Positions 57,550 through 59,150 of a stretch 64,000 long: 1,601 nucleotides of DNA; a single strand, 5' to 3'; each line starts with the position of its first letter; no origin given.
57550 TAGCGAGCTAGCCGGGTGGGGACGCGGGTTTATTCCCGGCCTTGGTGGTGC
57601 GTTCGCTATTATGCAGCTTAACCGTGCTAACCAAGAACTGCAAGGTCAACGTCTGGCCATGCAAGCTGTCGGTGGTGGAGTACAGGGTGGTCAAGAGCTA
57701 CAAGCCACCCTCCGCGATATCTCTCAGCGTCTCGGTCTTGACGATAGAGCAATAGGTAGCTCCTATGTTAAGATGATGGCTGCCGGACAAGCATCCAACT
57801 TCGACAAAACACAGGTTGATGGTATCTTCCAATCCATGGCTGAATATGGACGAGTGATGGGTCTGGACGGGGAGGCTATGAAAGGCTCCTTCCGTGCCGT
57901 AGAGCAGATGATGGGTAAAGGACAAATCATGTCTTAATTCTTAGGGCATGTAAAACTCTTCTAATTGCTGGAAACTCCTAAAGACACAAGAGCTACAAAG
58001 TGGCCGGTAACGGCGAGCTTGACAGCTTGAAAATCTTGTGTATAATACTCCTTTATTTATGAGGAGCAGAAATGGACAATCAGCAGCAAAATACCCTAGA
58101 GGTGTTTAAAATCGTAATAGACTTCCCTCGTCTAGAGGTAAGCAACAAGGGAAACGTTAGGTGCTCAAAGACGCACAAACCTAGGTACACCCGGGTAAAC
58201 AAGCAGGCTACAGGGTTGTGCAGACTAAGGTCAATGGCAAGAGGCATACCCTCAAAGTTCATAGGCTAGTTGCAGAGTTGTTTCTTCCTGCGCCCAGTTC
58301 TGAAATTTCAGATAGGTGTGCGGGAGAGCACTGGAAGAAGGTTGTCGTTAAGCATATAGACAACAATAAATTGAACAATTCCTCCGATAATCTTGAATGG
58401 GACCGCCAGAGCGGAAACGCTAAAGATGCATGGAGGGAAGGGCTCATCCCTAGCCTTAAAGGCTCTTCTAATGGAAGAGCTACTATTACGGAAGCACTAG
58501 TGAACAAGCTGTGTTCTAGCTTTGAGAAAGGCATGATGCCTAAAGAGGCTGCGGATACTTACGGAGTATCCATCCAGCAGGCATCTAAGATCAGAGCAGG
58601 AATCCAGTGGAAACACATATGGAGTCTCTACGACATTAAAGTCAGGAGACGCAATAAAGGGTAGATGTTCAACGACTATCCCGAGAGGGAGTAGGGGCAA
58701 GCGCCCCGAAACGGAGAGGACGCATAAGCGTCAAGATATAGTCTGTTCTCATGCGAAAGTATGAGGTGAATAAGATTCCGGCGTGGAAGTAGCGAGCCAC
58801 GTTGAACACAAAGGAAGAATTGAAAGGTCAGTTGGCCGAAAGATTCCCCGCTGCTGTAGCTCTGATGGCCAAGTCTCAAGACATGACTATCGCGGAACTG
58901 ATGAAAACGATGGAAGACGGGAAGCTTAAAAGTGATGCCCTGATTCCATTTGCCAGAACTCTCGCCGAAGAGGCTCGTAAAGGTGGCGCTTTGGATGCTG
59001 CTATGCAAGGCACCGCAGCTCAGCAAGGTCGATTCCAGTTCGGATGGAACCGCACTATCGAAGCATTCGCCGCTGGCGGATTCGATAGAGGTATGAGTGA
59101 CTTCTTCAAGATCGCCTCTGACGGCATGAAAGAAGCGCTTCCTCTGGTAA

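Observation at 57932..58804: Tape-measure gene split inside its conserved domain by an ~870-nt intron-like insertion carrying an HNH gene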

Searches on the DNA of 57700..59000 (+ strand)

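Call 3: search_rna_families(source=window, start=57700, end=59000, threshold=evalue, max_evalue=1, show_alignments=3)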
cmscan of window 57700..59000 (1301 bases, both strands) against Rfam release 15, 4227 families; matches with E-value up to 1: 3.
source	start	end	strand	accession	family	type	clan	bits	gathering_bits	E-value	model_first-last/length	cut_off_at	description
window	57925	58765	+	RF00028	Intron_gpI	Intron;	-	41.9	50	5.6e-09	1-253/253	no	Group I catalytic intron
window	58392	58495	-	RF02115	FAM13A-AS1_2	Gene; lncRNA;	-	17.1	38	0.85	1-110/110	no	FAM13A antisense RNA 1 conserved region 2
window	58850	58940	-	RF02173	SMAD5-AS1_1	Gene; lncRNA;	-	15.1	45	0.71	176-263/263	no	SMAD5 antisense RNA 1 conserved region 1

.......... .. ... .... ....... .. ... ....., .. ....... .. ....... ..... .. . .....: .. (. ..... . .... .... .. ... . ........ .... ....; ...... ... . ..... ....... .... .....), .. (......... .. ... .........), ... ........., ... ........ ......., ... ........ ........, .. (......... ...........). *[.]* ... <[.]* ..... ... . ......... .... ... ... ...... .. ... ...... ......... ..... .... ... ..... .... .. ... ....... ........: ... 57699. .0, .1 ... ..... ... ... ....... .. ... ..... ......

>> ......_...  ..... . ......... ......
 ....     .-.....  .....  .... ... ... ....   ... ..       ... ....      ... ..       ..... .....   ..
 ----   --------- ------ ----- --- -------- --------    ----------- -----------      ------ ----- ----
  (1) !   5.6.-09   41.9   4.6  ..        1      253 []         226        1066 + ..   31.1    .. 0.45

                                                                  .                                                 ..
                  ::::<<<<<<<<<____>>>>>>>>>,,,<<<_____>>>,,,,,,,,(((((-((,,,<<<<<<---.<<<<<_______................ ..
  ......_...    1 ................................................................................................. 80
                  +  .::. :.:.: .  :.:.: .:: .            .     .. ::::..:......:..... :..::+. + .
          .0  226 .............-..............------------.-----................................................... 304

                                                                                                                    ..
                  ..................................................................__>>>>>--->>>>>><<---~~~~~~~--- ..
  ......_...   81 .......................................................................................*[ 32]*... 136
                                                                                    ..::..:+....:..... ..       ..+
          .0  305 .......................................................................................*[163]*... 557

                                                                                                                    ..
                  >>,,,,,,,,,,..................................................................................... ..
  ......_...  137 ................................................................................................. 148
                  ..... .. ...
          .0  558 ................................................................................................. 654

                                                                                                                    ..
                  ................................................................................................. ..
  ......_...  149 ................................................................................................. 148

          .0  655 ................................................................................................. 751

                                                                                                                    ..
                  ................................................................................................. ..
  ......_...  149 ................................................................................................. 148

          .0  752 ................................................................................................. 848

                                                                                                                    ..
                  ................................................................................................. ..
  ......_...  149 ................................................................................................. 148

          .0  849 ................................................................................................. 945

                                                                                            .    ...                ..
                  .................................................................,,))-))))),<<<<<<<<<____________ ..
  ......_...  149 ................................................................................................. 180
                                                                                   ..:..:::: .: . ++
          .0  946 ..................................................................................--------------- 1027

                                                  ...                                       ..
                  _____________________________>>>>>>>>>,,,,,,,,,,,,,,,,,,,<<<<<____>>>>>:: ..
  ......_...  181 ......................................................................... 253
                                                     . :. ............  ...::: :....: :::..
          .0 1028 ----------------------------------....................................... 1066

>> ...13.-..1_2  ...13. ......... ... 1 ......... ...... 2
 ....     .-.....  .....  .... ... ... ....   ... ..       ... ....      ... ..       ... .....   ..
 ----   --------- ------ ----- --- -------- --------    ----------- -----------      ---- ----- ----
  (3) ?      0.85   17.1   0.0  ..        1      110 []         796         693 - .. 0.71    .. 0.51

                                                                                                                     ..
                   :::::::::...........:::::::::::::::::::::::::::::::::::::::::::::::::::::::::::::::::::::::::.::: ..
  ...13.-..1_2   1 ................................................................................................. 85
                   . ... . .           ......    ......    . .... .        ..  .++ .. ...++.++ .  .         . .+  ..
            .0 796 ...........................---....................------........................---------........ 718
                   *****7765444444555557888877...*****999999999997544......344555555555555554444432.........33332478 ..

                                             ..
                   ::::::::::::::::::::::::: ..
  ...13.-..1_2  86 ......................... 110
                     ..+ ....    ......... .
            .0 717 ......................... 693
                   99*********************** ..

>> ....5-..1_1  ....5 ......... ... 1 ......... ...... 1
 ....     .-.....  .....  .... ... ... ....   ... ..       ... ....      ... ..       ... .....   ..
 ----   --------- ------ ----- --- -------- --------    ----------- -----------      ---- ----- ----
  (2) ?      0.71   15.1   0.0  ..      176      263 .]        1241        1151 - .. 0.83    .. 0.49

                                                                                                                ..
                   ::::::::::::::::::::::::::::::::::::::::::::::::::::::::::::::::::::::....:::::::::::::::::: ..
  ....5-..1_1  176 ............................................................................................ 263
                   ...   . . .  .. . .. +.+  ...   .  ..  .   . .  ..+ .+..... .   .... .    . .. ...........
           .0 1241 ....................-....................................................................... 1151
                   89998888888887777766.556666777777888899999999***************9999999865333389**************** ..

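Call 11: search_dna_similar(query=window:57935-58813:+, collection=phages, mode=distant, max_rows=60)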
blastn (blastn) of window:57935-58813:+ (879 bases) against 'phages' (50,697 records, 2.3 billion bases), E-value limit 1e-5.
Records with a match: 205; places in all: 206; records where one place covers at least 80% of the query: 4.
Best place of each record, by identity: >=99% 4; 95-99% 14; 90-95% 1; 80-90% 64; 60-80% 122.
By first word of the organism name: Pseudomonas 58; Pectobacterium 38; Yersinia 38; Escherichia 22; Klebsiella 17; Salmonella 8; Tequatrovirus 5; Enterobacteria 4; Campylobacter 4; Vibrio 3; and 6 more.
By host as written in the record: Pectobacterium atrosepticum DSM18077 33; Yersinia pestis 31; - 23; Pseudomonas aeruginosa PAO1 15; Pseudomonas aeruginosa 13; Escherichia coli 12; Pseudomonas syringae pv. porri LMG 28495 8; Klebsiella pneumoniae K23 6; and 40 more.
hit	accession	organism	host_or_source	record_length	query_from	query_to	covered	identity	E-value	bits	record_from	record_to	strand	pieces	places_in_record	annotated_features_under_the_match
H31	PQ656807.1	Pseudomonas phage vB_Ps_ZCPS13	Pseudomonas aeruginosa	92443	1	879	100%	99.5%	0e+0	1566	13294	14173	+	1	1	HNH endonuclease | tail length tape measure protein (x2)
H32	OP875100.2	Pseudomonas phage SPA01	Pseudomonas aeruginosa PAO1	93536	1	879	100%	99.5%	0e+0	1566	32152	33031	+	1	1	hypothetical protein (x3)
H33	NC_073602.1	Pseudomonas phage SPA01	Pseudomonas aeruginosa PAO1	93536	1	879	100%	99.5%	0e+0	1566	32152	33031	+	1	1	hypothetical protein (x3)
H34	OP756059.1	Pseudomonas phage PseuPha1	Pseudomonas aeruginosa PAO1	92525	1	879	100%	99.5%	0e+0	1566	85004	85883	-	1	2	HNH endonuclease | tail length tape measure protein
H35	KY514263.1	Pectobacterium phage vB_PatM_CB7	Pectobacterium atrosepticum DSM 30186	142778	20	874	32%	75.4%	4e-18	165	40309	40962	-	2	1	DNA polymerase | HNH endonuclease (x2)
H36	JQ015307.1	Pectobacterium phage phiTE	Pectobacterium atrosepticum SCRI1043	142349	20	874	32%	74.7%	2e-15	156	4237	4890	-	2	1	DNA polymerase | hypothetical protein (x2)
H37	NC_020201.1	Pectobacterium phage phiTE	Pectobacterium atrosepticum SCRI1043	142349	20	874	32%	74.7%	2e-15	156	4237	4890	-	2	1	DNA polymerase | HNH endonuclease (x2)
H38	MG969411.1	Salmonella phage GE_vB_MG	Salmonella enterica subsp. enterica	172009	29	874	31%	75.3%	6e-16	160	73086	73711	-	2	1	record has no annotation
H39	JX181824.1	Salmonella phage SSE121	Baltimore Harbor water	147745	29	874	31%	74.5%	2e-15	155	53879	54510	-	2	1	hypothetical protein (x2)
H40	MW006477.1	Salmonella phage GEC_vB_MG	Salmonella enterica Enteritidis SeE.3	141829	29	874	31%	74.5%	2e-15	155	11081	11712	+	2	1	HNH homing endonuclease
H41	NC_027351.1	Salmonella phage SSE121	Baltimore Harbor water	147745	29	874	31%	74.5%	2e-15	155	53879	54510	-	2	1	HNH endonuclease | DNA polymerase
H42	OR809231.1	Yersinia phage Altay-2017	Yersinia pestis subsp. pestis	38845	728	879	17%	74.0%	8e-14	84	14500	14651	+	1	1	putative integration and excision endonuclease VII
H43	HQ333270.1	Yersinia phage Yep-phi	Yersinia pestis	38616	728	879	17%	73.4%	4e-12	80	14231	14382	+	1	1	DNA polymerase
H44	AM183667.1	Yersinia phage Berlin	Yersinia pestis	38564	728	879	17%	73.4%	4e-12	80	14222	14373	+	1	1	hypothetical protein (x2)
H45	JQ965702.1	Yersinia phage YpP-G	Yersinia pestis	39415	728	879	17%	73.4%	4e-12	80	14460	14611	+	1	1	endonuclease VII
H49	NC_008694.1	Yersinia phage Berlin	Yersinia pestis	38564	728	879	17%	73.4%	4e-12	80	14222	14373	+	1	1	DNA polymerase I | endonuclease VII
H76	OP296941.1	Klebsiella phage DP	Klebsiella pneumoniae KP16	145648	734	874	16%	73.5%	2e-8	66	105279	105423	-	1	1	HNH endonuclease | DNA polymerase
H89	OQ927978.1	Salmonella phage SEA1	Salmonella enterica subsp. enterica ...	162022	737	877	16%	72.6%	3e-6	60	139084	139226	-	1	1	td1: thymidylate synthase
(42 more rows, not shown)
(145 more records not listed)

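Call 13: search_dna_similar(query=window:57935-58813:+, collection=phages, mode=near, max_rows=40)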
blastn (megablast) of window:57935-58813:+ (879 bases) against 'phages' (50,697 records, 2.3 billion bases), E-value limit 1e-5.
Records with a match: 20; places in all: 20; records where one place covers at least 80% of the query: 4.
Best place of each record, by identity: >=99% 6; 95-99% 14.
By first word of the organism name: Escherichia 10; Pseudomonas 4; Campylobacter 4; Vibrio 2.
By host as written in the record: Escherichia coli 8; Campylobacter jejuni 4; Pseudomonas aeruginosa PAO1 3; Pseudomonas aeruginosa 1; Escherichia coli K-12 1; Escherichia coli O121 1; Vibrio sp. sp. F13 1; Vibrio splendidus 1.
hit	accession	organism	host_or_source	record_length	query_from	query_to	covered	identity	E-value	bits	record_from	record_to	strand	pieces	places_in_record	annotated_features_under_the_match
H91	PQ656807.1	Pseudomonas phage vB_Ps_ZCPS13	Pseudomonas aeruginosa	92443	1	879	100%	99.5%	0e+0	1602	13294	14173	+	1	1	HNH endonuclease | tail length tape measure protein (x2)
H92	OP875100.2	Pseudomonas phage SPA01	Pseudomonas aeruginosa PAO1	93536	1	879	100%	99.5%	0e+0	1602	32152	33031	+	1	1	hypothetical protein (x3)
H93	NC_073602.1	Pseudomonas phage SPA01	Pseudomonas aeruginosa PAO1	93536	1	879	100%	99.5%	0e+0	1602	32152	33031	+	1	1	hypothetical protein (x3)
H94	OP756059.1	Pseudomonas phage PseuPha1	Pseudomonas aeruginosa PAO1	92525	1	879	100%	99.5%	0e+0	1602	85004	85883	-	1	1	HNH endonuclease | tail length tape measure protein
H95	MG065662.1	Campylobacter phage A142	Campylobacter jejuni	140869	733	768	4%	97.3%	4e-7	62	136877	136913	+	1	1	record has no annotation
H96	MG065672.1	Campylobacter phage A141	Campylobacter jejuni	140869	733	768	4%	97.3%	4e-7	62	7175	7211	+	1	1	record has no annotation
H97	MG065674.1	Campylobacter phage A140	Campylobacter jejuni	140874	733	768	4%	97.3%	4e-7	62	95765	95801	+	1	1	record has no annotation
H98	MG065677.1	Campylobacter phage A13b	Campylobacter jejuni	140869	733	768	4%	97.3%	4e-7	62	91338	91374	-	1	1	record has no annotation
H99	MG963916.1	Escherichia phage PDX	Escherichia coli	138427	733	768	4%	97.3%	4e-7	62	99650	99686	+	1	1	none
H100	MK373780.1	Escherichia phage vB_EcoM_HdK5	Escherichia coli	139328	733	768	4%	97.3%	4e-7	62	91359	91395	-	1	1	none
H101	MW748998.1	Escherichia phage vB_EcoM_SophiaRose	Escherichia coli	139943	733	768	4%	97.3%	4e-7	62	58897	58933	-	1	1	none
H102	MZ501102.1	Escherichia phage RudolfGeigy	Escherichia coli K-12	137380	733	768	4%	97.3%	4e-7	62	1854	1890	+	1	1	terminase large subunit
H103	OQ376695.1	Escherichia phage YP-6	Escherichia coli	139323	733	768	4%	97.3%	4e-7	62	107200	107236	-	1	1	none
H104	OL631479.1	Escherichia phage ECML-10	Escherichia coli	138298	733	768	4%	97.3%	4e-7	62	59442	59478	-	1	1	none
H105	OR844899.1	Escherichia phage ECO121 2-1-1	Escherichia coli O121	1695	733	768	4%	97.3%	4e-7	62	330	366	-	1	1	record has no annotation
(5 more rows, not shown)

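Call 15: get_annotated_region(hit=H35, flank=1200)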
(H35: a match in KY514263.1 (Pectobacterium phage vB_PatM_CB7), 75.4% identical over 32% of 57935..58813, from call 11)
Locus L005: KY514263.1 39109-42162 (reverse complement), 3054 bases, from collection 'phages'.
description: Pectobacterium phage vB_PatM_CB7, complete genome.
organism: Pectobacterium phage vB_PatM_CB7 (NCBI taxid 1958916)
taxonomy: Viruses; Duplodnaviria; Heunggongvirae; Uroviricota; Caudoviricetes; Vequintavirinae; Certrevirus
host: Pectobacterium atrosepticum DSM 30186; source: soil from potato fields; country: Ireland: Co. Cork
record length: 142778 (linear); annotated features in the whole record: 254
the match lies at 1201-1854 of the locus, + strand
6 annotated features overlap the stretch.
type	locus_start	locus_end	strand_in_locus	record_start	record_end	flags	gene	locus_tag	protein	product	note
CDS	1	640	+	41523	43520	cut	-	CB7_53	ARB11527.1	DNA polymerase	similar to DNA polymerase [Pectobacterium phage phiTE], YP_007392472.1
CDS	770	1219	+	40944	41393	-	-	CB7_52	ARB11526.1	HNH endonuclease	similar to hypothetical protein phiTE_009 [Pectobacterium phage phiTE], YP_007392471.1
CDS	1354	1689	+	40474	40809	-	-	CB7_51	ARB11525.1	DNA polymerase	simlar to DNA polymerase [Pectobacterium phage phiTE], YP_007392470.1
CDS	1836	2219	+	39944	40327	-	-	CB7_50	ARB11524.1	HNH endonuclease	similar to putative HNH homing endonuclease [Vibrio phage JA-1], YP_008126797.1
CDS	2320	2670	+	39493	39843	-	-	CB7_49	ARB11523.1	DNA polymerase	similar to hypothetical protein CR9_063 [Cronobacter phage CR9], YP_009015025.1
CDS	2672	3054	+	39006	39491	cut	-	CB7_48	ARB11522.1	HNH endonuclease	similar to HNH endonuclease [Sinorhizobium sp. LM21], AJW30169.1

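Call 16: get_annotated_region(hit=H41, flank=1200)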
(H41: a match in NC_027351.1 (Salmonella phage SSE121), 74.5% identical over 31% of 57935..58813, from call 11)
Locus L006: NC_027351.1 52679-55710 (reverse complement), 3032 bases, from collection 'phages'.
description: Salmonella phage SSE-121, complete genome.
organism: Salmonella phage SSE121 (NCBI taxid 1204529)
taxonomy: Viruses; Duplodnaviria; Heunggongvirae; Uroviricota; Caudoviricetes; Vequintavirinae; Seunavirus; Seunavirus SSE121
host: -; source: Baltimore Harbor water; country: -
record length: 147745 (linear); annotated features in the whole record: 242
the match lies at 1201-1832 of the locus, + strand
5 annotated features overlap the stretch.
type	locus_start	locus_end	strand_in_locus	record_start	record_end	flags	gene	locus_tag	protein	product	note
CDS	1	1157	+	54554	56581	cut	-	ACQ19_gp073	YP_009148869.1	hypothetical protein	-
CDS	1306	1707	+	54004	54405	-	-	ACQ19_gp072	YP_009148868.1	HNH endonuclease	-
CDS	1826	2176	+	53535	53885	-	-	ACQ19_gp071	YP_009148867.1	DNA polymerase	-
CDS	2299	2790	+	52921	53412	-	-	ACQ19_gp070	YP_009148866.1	HNH endonuclease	-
CDS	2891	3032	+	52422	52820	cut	-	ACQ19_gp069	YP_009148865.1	DNA polymerase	-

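Call 17: get_annotated_region(hit=H49, flank=1500)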
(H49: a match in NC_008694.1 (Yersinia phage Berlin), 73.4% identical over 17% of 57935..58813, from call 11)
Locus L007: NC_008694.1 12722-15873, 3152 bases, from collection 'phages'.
description: Yersinia phage Berlin, complete genome.
organism: Yersinia phage Berlin (NCBI taxid 369257)
taxonomy: Viruses; Duplodnaviria; Heunggongvirae; Uroviricota; Caudoviricetes; Autographiviridae; Studiervirinae; Berlinvirus; Berlinvirus berlin
host: Yersinia pestis; source: -; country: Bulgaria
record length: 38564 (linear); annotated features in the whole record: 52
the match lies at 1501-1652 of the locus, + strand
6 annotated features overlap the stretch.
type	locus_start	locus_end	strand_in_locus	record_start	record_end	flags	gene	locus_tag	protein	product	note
CDS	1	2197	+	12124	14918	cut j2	-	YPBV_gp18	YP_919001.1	DNA polymerase I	ORF18; Sequence similarity to: NP_041982.1| DNA polymerase [gene 5; Enterobacteria phage T7]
CDS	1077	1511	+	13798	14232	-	-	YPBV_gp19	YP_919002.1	endonuclease VII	ORF19; Sequence similarity to: NP_072072 putative 13.5 protein [Bacteriophage phiYeO3-12]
CDS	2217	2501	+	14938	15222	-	-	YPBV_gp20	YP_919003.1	Gp5.5-like host HNS inhibition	ORF20; Sequence similarity to: NP_052097 5.5 protein [gene 5.5; Bacteriophage phiYeO3-12]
CDS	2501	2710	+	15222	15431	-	-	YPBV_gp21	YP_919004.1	hypothetical protein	ORF21; Sequence similarity to: NP_041986 Hypothetical protein T7p31 [gene 5.7; Enterobacteria phage T7]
CDS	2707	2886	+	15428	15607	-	-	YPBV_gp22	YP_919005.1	host RecBCD nuclease inhibitor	not essential. Other names: gp5.9; exonuclease V inhibitor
CDS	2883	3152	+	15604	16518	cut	-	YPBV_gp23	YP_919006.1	exonuclease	The T7 exonuclease encoded by gene 6 is required for (a) recombination and (b) for the degradation of host chromosomal ...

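Call 18: get_annotated_region(hit=H76, flank=1500)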
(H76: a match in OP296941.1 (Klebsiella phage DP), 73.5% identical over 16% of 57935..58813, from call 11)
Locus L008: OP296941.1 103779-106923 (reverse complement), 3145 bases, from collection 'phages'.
description: Klebsiella phage DP, complete genome.
organism: Klebsiella phage DP (NCBI taxid 2981549)
taxonomy: Viruses; Duplodnaviria; Heunggongvirae; Uroviricota; Caudoviricetes; Vequintavirinae; Mydovirus
host: Klebsiella pneumoniae KP16; source: hospital sewage; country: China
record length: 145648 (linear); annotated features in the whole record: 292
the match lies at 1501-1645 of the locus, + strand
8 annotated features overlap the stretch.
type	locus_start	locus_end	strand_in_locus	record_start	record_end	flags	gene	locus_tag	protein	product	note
CDS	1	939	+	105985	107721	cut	-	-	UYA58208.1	DNA polymerase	-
CDS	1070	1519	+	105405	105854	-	-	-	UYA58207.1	HNH endonuclease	-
CDS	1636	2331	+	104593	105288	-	-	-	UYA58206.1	DNA polymerase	-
CDS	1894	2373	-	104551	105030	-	-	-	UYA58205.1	hypothetical protein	-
CDS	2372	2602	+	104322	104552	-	-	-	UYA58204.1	hypothetical protein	-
CDS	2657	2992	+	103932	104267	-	-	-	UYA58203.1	hypothetical protein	-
CDS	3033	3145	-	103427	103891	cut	-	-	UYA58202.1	hypothetical protein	-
CDS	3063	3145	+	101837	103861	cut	-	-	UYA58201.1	hypothetical protein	-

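Call 19: get_annotated_region(hit=H89, flank=1500)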
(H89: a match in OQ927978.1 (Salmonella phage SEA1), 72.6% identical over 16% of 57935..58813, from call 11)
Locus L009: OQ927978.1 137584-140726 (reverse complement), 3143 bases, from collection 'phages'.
description: Salmonella phage SEA1, complete genome.
organism: Salmonella phage SEA1 (NCBI taxid 3061287)
taxonomy: Viruses; Duplodnaviria; Heunggongvirae; Uroviricota; Caudoviricetes; Straboviridae; Tevenvirinae; Gelderlandvirus
host: Salmonella enterica subsp. enterica serovar Typhimurium ATCC 14028; source: sewage; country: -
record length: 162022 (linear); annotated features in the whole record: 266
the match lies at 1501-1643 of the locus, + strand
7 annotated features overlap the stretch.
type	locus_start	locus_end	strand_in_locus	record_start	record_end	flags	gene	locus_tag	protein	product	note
CDS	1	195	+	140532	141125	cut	frd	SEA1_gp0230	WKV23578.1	dihydrofolate reductase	-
CDS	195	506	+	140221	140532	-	-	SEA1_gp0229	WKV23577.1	hypothetical protein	-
CDS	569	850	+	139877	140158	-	-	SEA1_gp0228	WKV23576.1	hypothetical protein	-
CDS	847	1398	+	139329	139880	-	td2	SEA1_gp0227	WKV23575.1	thymidylate synthase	-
CDS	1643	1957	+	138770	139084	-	td1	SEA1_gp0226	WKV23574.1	thymidylate synthase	-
CDS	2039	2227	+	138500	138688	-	-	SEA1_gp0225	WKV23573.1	hypothetical protein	-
CDS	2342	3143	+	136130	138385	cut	I4L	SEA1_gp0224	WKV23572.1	ribonucleoside-diphosphate reductase large subunit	-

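Call 20: search_rna_families(sources=[L005, L006, L007, L008, L009], threshold=evalue, max_evalue=0.001, show_alignments=0)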
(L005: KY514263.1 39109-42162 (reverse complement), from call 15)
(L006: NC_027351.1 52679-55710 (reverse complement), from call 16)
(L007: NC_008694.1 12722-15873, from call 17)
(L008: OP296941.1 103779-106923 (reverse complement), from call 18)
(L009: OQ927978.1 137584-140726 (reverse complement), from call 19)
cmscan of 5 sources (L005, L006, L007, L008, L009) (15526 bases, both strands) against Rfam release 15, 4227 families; matches with E-value up to 0.001: 6.
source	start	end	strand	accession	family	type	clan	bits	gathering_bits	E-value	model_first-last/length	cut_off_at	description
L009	1386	1596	+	RF00028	Intron_gpI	Intron;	-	69.6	50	3.3e-16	1-253/253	no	Group I catalytic intron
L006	1146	1787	+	RF00028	Intron_gpI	Intron;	-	63.8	50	1.8e-14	1-253/253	no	Group I catalytic intron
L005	629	1299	+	RF00028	Intron_gpI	Intron;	-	47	50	1.9e-09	1-253/253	no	Group I catalytic intron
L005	1674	2322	+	RF00028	Intron_gpI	Intron;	-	46.6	50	2.5e-09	1-253/253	no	Group I catalytic intron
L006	2161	2893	+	RF00028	Intron_gpI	Intron;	-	39.3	50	3.8e-07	1-253/253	no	Group I catalytic intron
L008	928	1599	+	RF00028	Intron_gpI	Intron;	-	39.1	50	4.5e-07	1-253/253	no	Group I catalytic intron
